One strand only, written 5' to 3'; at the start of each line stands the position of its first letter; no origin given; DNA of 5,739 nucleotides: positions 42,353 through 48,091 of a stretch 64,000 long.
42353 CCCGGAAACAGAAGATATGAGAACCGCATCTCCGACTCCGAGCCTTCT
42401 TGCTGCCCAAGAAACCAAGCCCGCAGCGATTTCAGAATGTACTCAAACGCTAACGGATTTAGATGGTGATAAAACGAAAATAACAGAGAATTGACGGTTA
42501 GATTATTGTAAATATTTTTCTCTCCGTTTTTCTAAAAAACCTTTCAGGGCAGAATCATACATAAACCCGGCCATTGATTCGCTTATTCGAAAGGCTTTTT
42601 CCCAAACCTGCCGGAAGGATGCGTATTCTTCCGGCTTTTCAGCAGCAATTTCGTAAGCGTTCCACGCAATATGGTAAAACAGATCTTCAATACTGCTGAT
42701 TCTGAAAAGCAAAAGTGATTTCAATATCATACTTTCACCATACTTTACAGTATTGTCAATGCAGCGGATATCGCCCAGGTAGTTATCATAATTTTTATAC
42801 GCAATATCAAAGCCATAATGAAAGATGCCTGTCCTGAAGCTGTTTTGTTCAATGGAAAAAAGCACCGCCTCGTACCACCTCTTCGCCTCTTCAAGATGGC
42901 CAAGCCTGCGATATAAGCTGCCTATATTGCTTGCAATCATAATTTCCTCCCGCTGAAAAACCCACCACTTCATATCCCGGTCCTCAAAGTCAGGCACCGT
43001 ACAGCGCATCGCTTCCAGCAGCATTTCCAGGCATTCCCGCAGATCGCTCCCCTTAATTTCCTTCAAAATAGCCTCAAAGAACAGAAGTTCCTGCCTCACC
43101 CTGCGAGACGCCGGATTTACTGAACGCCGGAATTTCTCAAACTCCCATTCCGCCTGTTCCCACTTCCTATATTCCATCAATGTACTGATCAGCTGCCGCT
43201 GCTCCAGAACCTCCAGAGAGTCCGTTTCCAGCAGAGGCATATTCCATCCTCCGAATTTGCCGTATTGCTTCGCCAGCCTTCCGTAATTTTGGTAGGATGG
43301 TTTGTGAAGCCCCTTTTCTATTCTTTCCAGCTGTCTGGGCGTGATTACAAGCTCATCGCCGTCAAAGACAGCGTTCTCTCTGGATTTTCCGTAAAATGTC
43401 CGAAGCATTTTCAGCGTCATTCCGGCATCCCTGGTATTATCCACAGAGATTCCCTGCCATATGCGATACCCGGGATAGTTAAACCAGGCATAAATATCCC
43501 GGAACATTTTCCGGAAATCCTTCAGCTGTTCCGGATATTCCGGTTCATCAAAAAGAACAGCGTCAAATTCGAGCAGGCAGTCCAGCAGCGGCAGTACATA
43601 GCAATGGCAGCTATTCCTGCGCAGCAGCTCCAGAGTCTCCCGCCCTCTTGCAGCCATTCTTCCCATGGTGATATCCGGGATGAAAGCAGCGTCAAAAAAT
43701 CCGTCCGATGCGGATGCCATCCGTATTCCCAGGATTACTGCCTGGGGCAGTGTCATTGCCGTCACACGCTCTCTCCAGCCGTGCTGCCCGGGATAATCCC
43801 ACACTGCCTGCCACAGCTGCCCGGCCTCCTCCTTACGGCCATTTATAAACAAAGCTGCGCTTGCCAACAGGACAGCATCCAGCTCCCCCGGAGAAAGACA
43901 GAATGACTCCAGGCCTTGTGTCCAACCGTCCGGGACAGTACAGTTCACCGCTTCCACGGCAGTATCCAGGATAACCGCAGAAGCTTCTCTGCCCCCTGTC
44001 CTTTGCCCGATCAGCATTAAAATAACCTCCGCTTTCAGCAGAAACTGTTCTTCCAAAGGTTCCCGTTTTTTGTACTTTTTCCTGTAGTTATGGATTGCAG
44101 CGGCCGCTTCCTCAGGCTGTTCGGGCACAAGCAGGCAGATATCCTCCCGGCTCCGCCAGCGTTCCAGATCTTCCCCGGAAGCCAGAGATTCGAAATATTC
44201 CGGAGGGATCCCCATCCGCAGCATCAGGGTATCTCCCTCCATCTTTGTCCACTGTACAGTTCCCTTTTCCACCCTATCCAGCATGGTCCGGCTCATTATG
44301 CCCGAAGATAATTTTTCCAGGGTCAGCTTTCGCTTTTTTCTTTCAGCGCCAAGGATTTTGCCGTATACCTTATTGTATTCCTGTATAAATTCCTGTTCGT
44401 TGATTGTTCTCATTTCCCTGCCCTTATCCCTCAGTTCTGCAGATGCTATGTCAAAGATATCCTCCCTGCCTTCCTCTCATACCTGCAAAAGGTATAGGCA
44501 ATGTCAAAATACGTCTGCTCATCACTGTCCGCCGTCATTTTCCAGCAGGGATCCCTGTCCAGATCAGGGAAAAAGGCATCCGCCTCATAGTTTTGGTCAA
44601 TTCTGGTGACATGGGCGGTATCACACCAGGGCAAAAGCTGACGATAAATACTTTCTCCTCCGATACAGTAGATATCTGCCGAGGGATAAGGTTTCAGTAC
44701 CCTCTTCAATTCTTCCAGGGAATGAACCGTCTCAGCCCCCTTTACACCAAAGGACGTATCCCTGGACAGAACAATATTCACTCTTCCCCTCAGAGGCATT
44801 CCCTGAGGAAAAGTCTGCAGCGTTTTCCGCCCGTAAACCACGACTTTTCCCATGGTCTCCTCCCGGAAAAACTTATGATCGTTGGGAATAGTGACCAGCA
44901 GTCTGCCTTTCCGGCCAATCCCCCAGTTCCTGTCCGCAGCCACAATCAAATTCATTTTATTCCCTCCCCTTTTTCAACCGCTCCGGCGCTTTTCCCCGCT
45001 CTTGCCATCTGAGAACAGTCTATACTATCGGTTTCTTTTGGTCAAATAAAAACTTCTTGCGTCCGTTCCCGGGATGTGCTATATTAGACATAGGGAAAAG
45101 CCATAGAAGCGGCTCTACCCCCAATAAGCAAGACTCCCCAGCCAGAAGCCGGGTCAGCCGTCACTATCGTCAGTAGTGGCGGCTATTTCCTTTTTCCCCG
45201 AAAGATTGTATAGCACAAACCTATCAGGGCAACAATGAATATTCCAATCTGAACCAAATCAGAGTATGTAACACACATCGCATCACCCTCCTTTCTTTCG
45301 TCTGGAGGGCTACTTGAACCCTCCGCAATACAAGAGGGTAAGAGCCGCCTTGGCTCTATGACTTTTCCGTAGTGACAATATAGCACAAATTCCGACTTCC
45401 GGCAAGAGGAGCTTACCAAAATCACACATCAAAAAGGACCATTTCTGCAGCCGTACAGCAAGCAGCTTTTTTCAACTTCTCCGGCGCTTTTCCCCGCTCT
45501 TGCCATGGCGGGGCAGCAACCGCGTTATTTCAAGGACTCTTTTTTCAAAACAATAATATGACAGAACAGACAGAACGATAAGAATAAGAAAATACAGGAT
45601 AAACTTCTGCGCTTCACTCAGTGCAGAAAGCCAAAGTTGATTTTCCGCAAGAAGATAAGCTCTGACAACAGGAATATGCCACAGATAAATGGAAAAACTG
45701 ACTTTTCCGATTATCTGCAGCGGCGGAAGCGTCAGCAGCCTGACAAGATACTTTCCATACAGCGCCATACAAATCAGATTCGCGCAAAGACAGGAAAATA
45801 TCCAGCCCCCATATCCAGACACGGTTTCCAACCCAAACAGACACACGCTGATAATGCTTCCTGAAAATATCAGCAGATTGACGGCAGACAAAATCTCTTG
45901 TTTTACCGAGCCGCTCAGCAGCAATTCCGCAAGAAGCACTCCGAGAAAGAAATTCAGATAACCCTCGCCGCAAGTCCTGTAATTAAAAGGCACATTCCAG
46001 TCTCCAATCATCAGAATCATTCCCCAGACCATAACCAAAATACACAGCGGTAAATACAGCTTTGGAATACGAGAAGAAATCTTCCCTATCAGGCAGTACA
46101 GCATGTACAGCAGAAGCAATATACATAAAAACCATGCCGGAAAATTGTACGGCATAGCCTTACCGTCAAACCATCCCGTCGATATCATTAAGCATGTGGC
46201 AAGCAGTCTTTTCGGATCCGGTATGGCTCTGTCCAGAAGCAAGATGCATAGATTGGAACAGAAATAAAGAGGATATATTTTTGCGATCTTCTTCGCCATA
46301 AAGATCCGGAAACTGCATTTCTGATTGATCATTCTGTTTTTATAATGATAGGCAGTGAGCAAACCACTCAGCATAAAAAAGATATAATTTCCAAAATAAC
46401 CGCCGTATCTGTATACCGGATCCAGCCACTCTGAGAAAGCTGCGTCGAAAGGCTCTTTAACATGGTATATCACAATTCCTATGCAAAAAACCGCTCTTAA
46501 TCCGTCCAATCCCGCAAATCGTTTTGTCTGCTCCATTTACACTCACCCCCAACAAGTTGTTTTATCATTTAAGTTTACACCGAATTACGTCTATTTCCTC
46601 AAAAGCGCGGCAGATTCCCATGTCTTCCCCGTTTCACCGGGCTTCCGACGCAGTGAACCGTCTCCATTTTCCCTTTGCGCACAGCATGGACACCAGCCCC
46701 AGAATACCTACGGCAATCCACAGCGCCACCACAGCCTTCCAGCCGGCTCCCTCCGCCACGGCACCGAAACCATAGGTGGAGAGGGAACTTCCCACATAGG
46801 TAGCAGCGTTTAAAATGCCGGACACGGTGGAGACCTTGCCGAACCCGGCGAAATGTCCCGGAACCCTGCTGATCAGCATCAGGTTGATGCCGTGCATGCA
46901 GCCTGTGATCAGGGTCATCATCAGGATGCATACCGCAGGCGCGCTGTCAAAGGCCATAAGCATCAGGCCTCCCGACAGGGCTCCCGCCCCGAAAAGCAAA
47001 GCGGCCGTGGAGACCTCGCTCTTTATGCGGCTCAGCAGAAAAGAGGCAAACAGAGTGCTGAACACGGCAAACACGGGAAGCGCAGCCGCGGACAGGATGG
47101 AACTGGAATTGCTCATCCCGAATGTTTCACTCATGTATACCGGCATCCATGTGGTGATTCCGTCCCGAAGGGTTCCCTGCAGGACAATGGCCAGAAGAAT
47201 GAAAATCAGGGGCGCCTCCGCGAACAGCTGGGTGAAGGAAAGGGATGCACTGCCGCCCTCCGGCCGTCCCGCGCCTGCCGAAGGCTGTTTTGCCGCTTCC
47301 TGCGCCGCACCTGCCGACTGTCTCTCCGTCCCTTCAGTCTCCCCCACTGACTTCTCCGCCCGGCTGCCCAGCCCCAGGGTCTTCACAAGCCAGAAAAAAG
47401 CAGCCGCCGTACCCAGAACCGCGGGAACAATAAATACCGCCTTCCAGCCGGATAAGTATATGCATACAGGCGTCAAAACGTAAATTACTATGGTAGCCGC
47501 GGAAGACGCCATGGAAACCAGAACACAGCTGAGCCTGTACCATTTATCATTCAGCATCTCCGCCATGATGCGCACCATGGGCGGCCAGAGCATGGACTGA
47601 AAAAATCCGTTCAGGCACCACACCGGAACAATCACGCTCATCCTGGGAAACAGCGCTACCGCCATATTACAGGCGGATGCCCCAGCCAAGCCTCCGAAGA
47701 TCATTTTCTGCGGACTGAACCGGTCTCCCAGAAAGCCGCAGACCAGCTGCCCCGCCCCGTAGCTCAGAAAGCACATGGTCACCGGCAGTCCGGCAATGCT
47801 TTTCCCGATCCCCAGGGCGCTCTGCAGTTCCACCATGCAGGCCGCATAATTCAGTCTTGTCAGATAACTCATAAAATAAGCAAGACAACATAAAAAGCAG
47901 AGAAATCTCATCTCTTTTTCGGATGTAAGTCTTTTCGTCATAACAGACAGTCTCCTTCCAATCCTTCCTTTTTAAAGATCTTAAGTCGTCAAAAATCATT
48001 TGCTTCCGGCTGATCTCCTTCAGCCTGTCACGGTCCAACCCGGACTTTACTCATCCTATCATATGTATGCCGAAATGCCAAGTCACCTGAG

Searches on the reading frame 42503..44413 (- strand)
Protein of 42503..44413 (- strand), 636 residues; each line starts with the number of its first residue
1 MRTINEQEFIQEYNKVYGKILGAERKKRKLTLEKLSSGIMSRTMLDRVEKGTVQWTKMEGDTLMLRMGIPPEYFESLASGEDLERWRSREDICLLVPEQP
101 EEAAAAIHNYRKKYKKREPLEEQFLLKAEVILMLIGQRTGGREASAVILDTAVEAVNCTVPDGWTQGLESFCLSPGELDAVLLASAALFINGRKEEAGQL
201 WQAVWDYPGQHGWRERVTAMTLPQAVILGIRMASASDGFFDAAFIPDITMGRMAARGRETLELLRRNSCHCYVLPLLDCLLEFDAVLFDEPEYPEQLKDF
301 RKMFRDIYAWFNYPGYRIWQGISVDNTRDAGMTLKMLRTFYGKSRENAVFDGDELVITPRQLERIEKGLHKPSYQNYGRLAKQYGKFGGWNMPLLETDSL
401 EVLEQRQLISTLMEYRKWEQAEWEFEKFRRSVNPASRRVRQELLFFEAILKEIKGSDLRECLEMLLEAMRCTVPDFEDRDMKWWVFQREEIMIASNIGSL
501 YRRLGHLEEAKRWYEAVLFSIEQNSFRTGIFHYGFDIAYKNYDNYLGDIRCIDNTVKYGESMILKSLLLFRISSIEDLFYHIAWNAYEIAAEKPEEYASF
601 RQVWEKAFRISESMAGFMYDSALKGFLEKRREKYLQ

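Call 4: search_protein_families(library=ncbifam, proteins=[window:42503-44413:-], max_evalue=0.01)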
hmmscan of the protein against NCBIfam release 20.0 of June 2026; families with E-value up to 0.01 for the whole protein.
window:42503-44413:- (636 aa): 0 families

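Call 5: search_protein_families(library=pfam, proteins=[window:42503-44413:-], max_evalue=0.01)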
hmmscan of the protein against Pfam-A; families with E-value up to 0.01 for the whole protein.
window:42503-44413:- (636 aa): 4 families
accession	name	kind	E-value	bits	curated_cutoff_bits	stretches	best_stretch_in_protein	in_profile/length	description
PF01381.28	HTH_3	-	3.3e-05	24.3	23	0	354-385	18-49/55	Helix-turn-helix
PF13374.12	TPR_10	-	0.0018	18.7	27.5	0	493-518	4-29/42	Tetratricopeptide repeat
PF07719.23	TPR_2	-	0.0024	18.3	27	0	495-518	5-28/34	Tetratricopeptide repeat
PF13181.12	TPR_8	-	0.0031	18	25.7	0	496-518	6-28/34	Tetratricopeptide repeat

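Call 37: find_encoding_contigs(protein=window:42503-44413:-, flank=10000, max_places=8)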
Protein window:42503-44413:- (636 aa): 19 contigs read that carry it; 8 places shown.
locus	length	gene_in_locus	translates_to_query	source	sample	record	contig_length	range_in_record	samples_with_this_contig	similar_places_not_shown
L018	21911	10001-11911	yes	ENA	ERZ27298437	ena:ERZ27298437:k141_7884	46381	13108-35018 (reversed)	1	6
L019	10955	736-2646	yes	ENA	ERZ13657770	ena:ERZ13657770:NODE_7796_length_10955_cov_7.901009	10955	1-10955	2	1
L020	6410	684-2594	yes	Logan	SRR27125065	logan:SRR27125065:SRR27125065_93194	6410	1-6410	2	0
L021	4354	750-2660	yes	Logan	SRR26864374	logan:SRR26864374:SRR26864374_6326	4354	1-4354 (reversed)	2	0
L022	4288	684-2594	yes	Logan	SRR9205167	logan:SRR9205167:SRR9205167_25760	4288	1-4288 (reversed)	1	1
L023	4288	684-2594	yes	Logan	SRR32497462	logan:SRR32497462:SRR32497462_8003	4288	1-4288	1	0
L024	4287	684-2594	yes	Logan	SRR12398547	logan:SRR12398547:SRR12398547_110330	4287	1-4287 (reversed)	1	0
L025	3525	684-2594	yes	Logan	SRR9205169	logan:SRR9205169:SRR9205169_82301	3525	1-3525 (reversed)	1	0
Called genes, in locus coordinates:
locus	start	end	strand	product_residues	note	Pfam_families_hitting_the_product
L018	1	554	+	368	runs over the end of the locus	-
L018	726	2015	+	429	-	PF01120:Alpha_L_fucos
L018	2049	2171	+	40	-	-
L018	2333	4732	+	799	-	PF01074:Glyco_hydro_38N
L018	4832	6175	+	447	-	PF01915:Glyco_hydro_3_C, PF07691:PA14, PF14310:Fn3-like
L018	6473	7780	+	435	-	PF07690:MFS_1, PF03137:OATP (weak)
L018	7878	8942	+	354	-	PF01757:Acyl_transf_3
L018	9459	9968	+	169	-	PF00186:DHFR_1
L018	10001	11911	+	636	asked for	-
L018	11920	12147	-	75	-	-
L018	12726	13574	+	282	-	-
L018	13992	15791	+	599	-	PF00005:ABC_tran, PF02463:SMC_N (faint), PF13304:AAA_21 (faint)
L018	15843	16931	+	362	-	PF00082:Peptidase_S8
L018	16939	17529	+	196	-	PF07755:DUF1611 (weak)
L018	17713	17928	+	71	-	-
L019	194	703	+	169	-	PF00186:DHFR_1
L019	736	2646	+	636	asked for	-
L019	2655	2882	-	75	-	-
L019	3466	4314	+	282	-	-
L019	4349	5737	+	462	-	PF04055:Radical_SAM, PF13353:Fer4_12 (weak)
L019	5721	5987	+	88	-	-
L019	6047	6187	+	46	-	-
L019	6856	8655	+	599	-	PF00005:ABC_tran, PF02463:SMC_N (faint), PF13304:AAA_21 (faint)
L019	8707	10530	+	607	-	PF00082:Peptidase_S8, PF07755:DUF1611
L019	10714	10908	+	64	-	-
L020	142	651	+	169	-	PF00186:DHFR_1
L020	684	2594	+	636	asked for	-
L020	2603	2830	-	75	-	-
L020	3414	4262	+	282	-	-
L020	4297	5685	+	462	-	PF04055:Radical_SAM, PF13353:Fer4_12 (weak)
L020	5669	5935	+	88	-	-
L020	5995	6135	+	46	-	-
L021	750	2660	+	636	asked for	-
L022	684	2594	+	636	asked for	-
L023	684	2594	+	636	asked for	-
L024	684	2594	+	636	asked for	-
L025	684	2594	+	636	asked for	-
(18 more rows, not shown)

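Call 59: list_cluster_members(proteins=[window:42503-44413:-, window:44446-44955:-, window:24631-25497:-, window:40840-41688:-, window:31451-32575:-, window:38623-40422:-, window:34618-36468:-, window:32858-34621:-, window:23295-24581:-, window:28971-30737:-])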
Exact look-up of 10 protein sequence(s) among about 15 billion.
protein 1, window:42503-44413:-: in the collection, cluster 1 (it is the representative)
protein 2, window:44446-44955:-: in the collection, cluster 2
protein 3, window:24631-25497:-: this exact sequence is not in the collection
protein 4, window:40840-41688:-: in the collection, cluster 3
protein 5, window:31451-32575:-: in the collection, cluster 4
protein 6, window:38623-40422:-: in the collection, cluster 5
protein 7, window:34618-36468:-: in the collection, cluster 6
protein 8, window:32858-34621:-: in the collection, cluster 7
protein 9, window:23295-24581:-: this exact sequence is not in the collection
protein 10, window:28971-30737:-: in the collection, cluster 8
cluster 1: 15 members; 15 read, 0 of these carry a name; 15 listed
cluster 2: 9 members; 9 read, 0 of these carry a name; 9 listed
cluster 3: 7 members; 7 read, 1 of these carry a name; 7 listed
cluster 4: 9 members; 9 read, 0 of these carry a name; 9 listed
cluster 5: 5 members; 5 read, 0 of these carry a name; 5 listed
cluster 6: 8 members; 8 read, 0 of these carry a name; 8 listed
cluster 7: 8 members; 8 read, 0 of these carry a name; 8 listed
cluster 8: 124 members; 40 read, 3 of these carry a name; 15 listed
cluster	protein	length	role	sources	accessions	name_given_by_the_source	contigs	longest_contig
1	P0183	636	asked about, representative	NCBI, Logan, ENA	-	-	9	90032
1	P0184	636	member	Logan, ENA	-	-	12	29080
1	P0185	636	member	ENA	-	-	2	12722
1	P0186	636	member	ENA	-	-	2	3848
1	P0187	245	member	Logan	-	-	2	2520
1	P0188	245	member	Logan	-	-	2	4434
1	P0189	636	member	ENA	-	-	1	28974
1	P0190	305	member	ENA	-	-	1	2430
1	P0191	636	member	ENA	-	-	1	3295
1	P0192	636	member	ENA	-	-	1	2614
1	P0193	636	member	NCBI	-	-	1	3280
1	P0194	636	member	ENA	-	-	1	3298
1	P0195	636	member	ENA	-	-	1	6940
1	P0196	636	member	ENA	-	-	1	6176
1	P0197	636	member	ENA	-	-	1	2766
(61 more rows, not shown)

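Call 78: search_solved_structures(query=window:42503-44413:-, max_evalue=1)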
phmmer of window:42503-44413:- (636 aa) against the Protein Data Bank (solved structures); distinct sequences matched with E-value up to 1: 6.
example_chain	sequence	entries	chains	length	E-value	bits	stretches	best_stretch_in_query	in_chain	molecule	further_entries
6hu8_A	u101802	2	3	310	0.011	17.1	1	330-404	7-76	Transcriptional regulator ComR | Uncharacterized protein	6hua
5jub_A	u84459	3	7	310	0.014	16.7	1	330-404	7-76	Transcriptional regulator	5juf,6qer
5fd4_A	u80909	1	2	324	0.091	14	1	326-385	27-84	ComR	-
4zbg_A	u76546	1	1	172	0.48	11.6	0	60-84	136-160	Acetyltransferase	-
7n10_B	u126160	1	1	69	0.51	11.5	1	328-384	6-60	ComR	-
7n1n_B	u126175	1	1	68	0.59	11.3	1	328-385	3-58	ComR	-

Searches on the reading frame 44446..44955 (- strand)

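Call 30: search_protein_families(library=pfam, proteins=[window:44446-44955:-], max_evalue=0.00001)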
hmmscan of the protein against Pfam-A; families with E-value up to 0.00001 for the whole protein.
window:44446-44955:- (169 aa): 1 family
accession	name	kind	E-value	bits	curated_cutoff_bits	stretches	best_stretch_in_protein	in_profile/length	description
PF00186.24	DHFR_1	-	3e-41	141.2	25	1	2-161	3-159/159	Dihydrofolate reductase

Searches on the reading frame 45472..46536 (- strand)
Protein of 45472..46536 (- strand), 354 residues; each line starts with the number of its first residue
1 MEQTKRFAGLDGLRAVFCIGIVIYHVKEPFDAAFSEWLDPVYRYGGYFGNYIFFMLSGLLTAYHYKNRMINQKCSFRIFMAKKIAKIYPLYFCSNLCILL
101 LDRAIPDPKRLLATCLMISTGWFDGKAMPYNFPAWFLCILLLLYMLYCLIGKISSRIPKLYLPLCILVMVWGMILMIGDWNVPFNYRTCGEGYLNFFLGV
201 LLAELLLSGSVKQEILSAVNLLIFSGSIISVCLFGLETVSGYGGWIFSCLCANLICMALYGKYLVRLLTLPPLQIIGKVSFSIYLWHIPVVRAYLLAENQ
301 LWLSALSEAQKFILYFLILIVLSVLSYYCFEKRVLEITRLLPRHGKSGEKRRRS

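Call 30: search_protein_families(library=pfam, proteins=[window:45472-46536:-], max_evalue=0.00001)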
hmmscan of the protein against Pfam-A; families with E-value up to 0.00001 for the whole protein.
window:45472-46536:- (354 aa): 1 family
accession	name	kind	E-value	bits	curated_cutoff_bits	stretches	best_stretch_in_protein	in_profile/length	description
PF01757.29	Acyl_transf_3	-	3.2e-26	92.6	31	1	8-325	2-319/326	Acyltransferase domain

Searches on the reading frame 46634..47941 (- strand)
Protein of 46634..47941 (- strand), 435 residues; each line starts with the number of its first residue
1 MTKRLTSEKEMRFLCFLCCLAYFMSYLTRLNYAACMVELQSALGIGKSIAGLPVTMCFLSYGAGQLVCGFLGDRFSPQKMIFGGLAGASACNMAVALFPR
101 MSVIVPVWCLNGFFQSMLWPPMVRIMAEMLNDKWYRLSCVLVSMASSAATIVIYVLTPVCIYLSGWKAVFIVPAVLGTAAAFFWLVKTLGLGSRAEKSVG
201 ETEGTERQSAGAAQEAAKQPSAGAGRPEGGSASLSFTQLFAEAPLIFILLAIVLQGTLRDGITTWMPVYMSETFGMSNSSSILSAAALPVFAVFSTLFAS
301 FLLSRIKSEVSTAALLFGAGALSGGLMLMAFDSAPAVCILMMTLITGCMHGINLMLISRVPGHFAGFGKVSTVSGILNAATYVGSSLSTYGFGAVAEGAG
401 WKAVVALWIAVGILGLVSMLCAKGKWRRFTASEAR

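Call 30: search_protein_families(library=pfam, proteins=[window:46634-47941:-], max_evalue=0.00001)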
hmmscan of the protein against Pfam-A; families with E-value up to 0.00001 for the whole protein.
window:46634-47941:- (435 aa): 2 families
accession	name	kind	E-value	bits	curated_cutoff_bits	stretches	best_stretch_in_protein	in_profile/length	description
PF07690.21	MFS_1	-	1.7e-39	136.2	33.4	1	19-388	2-346/347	Major Facilitator Superfamily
PF03137.26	OATP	-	5.5e-06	25.4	25.8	1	176-317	228-368/545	Organic Anion Transporter Polypeptide (OATP) family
